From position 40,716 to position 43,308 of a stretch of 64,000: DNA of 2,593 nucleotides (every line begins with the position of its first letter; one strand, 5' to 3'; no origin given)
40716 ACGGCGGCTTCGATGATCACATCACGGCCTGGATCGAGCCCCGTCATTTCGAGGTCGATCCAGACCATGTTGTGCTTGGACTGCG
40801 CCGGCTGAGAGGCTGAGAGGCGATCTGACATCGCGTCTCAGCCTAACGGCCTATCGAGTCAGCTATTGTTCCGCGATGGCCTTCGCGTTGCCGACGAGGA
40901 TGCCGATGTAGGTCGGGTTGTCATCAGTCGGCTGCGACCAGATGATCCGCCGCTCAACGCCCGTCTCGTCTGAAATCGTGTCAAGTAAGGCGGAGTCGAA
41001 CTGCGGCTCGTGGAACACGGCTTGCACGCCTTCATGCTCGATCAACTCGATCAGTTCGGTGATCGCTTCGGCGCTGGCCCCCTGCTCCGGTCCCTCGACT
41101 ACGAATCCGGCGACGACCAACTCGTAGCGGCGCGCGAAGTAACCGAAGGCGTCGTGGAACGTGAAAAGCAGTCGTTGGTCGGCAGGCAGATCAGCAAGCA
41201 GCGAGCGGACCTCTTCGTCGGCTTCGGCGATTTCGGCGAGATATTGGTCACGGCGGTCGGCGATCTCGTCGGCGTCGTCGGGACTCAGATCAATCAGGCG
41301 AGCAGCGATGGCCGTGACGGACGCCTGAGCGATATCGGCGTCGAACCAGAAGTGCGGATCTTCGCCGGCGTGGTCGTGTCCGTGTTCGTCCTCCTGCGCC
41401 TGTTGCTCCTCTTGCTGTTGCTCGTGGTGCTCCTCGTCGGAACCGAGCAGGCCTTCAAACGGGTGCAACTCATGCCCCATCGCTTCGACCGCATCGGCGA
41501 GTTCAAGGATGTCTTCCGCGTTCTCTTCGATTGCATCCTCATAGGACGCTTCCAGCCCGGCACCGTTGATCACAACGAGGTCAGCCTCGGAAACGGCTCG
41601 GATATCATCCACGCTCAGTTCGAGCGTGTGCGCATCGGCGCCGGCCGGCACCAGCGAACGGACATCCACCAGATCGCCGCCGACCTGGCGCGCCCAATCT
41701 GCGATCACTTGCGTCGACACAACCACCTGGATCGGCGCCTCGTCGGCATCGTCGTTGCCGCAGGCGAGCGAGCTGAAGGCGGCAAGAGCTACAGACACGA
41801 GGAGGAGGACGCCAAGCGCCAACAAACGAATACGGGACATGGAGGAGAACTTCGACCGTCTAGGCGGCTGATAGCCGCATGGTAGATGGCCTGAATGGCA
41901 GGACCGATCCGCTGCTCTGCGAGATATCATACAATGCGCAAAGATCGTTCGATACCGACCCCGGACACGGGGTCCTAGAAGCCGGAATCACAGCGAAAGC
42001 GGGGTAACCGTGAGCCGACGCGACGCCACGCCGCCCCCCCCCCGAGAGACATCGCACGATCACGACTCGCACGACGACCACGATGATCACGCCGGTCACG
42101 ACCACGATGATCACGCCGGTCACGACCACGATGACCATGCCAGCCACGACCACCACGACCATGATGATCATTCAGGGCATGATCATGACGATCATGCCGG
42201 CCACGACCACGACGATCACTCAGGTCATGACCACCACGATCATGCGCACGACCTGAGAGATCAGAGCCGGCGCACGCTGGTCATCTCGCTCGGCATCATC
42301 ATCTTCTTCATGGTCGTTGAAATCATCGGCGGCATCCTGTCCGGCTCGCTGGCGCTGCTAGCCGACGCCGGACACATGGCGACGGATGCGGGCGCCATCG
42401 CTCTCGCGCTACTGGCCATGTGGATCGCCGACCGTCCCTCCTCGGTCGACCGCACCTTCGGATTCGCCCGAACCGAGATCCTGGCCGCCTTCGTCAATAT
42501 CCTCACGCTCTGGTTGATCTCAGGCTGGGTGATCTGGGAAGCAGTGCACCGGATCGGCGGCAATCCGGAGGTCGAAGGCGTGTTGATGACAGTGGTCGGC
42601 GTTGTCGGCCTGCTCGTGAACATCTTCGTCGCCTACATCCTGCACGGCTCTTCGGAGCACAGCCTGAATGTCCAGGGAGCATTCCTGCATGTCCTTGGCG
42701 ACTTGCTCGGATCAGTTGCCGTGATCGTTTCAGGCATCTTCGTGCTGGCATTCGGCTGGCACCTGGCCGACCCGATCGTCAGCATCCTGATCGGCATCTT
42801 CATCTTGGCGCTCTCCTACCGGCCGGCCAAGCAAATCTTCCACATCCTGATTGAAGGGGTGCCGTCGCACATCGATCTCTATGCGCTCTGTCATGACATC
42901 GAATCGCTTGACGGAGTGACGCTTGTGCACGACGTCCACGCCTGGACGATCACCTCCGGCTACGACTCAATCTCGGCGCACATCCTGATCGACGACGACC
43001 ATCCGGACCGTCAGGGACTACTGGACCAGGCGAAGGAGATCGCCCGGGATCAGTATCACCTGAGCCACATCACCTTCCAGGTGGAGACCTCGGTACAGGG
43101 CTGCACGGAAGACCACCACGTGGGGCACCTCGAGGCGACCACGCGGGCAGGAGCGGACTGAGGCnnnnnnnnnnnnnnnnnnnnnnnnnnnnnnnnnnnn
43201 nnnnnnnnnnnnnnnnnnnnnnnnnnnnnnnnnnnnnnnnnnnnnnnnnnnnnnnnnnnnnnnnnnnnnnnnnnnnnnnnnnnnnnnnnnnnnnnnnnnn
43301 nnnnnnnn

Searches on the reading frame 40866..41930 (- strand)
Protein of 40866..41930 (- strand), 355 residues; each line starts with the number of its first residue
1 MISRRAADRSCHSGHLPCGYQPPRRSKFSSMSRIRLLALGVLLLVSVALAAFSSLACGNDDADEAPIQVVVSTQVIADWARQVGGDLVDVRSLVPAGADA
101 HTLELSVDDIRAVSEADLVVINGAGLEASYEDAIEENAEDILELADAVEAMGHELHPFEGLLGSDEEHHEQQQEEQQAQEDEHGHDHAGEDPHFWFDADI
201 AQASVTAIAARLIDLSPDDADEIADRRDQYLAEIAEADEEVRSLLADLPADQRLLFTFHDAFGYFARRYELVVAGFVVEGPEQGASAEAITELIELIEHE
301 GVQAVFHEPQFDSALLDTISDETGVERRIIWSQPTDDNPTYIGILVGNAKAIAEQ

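Call 87: search_protein_families(library=padloc, proteins=[window:40866-41930:-], max_evalue=0.001)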
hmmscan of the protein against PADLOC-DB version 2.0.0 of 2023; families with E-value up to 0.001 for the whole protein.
window:40866-41930:- (355 aa): 0 families

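Call 88: search_protein_families(library=pfam, proteins=[window:40866-41930:-], max_evalue=0.001)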
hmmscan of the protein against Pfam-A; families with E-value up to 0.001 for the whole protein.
window:40866-41930:- (355 aa): 1 family
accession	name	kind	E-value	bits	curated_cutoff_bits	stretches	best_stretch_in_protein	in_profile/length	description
PF01297.22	ZnuA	-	6.8e-71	239.3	29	1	69-354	1-262/263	Zinc-uptake complex component A periplasmic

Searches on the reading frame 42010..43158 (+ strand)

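Call 87: search_protein_families(library=padloc, proteins=[window:42010-43158:+], max_evalue=0.001)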
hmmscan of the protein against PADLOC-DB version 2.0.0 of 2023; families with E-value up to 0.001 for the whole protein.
window:42010-43158:+ (383 aa): 0 families

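Call 88: search_protein_families(library=pfam, proteins=[window:42010-43158:+], max_evalue=0.001)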
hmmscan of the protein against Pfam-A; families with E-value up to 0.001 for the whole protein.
window:42010-43158:+ (383 aa): 2 families
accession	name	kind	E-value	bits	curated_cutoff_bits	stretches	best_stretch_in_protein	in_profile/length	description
PF01545.26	Cation_efflux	-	1.5e-43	149.4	26.6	1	90-280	1-197/198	Cation efflux family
PF16916.11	ZT_dimer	-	9e-10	38.9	26.7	1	285-360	1-77/78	Dimerisation domain of Zinc Transporter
